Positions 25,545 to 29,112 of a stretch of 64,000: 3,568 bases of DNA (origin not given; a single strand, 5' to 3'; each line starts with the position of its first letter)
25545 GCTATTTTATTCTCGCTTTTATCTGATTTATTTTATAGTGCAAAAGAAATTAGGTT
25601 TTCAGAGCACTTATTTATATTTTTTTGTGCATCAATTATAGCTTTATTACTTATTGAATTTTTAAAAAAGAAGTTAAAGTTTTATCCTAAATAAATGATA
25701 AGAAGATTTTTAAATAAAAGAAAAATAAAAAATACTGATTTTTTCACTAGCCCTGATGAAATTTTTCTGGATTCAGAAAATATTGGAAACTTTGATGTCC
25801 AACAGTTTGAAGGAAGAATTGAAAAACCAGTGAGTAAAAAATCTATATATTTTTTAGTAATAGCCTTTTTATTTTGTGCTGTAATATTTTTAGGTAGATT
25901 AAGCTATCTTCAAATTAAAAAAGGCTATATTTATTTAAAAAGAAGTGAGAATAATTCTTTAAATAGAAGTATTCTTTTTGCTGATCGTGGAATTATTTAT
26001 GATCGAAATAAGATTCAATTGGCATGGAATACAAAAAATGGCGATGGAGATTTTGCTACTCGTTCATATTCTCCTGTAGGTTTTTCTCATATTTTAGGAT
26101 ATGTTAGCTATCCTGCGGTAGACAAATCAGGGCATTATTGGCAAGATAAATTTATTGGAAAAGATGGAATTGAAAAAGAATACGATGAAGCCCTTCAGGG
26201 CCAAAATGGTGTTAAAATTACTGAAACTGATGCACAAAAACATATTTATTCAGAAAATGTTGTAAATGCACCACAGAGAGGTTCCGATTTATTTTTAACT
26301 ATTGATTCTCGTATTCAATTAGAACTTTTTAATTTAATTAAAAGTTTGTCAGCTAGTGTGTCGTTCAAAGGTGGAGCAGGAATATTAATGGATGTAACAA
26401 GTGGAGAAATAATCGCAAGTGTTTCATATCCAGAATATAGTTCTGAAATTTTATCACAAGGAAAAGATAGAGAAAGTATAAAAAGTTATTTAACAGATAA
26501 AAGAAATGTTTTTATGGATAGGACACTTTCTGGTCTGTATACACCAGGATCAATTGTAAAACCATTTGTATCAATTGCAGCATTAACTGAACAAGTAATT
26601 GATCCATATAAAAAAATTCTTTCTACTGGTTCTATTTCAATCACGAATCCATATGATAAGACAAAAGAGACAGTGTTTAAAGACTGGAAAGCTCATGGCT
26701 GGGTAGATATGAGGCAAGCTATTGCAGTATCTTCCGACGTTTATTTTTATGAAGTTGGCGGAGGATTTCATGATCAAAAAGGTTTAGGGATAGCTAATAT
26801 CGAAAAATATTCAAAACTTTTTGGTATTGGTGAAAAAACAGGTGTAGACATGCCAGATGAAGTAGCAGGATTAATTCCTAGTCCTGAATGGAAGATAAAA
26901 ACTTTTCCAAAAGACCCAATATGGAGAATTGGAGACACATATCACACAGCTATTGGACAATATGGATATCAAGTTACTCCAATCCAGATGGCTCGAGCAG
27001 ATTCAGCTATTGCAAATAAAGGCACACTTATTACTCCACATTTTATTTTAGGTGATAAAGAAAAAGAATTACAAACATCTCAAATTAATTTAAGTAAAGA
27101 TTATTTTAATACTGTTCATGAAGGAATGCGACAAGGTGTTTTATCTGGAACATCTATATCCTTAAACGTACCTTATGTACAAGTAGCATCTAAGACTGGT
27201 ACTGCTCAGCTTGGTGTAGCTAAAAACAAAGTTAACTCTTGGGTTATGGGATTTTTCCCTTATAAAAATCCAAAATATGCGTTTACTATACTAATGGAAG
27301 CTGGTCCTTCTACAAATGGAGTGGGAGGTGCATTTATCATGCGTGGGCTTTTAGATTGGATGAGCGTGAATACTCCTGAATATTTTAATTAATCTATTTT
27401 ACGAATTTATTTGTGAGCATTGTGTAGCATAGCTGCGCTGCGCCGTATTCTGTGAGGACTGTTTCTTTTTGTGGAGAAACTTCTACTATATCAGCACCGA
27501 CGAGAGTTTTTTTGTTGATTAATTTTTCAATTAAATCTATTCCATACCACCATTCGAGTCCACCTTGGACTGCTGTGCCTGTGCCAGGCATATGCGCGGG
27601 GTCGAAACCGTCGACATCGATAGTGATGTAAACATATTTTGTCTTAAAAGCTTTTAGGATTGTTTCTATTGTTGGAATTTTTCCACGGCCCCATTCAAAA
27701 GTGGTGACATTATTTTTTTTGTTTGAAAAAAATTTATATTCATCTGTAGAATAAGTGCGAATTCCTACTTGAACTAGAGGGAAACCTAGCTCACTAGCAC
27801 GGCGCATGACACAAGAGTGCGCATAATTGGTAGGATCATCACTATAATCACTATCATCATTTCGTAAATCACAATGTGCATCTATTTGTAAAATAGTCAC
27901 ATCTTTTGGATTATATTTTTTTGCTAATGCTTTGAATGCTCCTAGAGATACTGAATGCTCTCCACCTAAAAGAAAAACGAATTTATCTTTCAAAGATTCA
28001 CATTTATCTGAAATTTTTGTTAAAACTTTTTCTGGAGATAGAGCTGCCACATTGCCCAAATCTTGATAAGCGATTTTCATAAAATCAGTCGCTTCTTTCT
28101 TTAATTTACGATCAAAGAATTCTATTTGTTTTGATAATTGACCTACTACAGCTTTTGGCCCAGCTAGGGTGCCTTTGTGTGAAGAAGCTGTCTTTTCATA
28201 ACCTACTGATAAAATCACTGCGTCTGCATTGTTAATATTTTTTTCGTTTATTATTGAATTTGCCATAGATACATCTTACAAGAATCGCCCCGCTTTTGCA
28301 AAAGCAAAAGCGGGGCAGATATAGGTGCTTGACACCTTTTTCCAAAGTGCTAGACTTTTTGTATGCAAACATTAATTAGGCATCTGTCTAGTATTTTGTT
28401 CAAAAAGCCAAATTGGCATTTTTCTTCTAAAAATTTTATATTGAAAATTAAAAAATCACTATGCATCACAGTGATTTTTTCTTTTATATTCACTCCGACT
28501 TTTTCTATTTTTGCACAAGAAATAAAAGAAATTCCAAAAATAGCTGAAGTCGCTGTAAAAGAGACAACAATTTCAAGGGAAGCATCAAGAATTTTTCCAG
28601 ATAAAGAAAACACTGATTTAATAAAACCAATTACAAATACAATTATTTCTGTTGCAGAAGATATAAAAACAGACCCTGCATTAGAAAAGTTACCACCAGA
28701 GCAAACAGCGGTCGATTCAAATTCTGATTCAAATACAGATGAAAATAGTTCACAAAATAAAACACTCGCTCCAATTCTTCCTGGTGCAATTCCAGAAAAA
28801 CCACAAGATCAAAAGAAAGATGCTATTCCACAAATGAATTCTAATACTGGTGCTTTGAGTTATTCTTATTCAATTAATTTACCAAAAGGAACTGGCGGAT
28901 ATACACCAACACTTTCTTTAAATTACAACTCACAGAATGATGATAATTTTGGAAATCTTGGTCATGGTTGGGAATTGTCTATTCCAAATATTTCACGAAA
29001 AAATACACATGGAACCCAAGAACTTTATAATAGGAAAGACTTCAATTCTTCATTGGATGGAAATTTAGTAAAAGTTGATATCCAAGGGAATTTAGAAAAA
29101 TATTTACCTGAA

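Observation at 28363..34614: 2083-aa Tc-toxin BC-like / Rhs polymorphic toxin in a reduced genome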

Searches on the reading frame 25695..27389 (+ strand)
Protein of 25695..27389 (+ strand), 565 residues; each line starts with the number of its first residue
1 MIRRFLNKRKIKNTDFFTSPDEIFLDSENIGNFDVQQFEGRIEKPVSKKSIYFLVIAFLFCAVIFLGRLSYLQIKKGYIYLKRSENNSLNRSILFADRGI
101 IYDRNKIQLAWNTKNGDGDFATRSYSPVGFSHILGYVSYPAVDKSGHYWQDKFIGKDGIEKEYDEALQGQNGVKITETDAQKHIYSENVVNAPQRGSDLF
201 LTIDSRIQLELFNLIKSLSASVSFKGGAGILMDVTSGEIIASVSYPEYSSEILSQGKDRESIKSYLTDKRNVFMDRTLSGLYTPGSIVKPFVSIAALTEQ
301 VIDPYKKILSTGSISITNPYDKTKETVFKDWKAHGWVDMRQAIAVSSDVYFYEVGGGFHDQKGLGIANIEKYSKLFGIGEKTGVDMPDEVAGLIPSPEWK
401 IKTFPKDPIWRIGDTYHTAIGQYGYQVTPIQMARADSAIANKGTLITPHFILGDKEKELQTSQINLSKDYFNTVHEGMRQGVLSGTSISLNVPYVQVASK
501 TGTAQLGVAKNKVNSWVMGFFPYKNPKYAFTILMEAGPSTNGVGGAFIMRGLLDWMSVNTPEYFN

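Call 17: search_protein_families(library=pfam, proteins=[window:25695-27389:+], max_evalue=0.001)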
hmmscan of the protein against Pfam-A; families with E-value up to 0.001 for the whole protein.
window:25695-27389:+ (565 aa): 2 families
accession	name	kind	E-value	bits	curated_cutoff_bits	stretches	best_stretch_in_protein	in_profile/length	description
PF00905.27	Transpeptidase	-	1.7e-50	172.4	22.1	1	228-538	2-282/299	Penicillin binding protein transpeptidase domain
PF03717.20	PBP_dimer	-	9.5e-13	49.4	24.4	1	130-185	116-176/180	Penicillin-binding Protein dimerisation domain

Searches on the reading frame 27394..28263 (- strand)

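Call 5: search_protein_families(library=pfam, proteins=[window:27394-28263:-], max_evalue=0.01)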
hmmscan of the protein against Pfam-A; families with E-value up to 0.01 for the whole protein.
window:27394-28263:- (289 aa): 1 family
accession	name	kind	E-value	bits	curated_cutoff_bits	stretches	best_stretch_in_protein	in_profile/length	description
PF00491.26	Arginase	-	1.7e-59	202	22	1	13-283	1-279/280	Arginase family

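Call 6: search_protein_families(library=ncbifam, proteins=[window:27394-28263:-], max_evalue=0.01)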
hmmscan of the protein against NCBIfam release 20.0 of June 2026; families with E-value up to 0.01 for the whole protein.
window:27394-28263:- (289 aa): 5 families
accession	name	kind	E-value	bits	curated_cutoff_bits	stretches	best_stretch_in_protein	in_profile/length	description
TIGR01230.1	agmatinase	equivalog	2.4e-60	204.5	174.3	1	8-284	8-274/275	agmatinase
NF002564.0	PRK02190.1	subfamily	2.4e-39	135.3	302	1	7-285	27-300/307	agmatinase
TIGR01227.1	hutG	equivalog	1.6e-30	106.4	229.15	1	8-279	30-302/307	formimidoylglutamase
TIGR01229.1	rocF_arginase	equivalog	1.5e-24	86.9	227.6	2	199-268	207-277/300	arginase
NF010347.0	PRK13775.1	equivalog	2.3e-11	43.5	381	1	31-267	70-307/331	formimidoylglutamase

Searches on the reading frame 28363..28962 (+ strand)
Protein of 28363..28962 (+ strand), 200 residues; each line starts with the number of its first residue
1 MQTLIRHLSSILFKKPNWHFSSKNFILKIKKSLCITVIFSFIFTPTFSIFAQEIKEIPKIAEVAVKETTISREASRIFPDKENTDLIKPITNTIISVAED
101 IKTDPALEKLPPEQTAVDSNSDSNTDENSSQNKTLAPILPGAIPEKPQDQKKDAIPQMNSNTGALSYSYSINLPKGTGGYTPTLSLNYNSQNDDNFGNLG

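Call 7: search_protein_families(library=pfam, proteins=[window:28363-28962:+], max_evalue=10)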
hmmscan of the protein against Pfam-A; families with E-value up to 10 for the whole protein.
window:28363-28962:+ (200 aa): 2 families
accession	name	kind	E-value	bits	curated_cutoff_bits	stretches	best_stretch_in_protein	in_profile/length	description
PF03534.18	SpvB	-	0.015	15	22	1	160-194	2-36/287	Salmonella virulence plasmid 65kDa B protein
PF04415.17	DUF515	-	0.044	12.7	29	1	119-174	318-375/449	Protein of unknown function (DUF515)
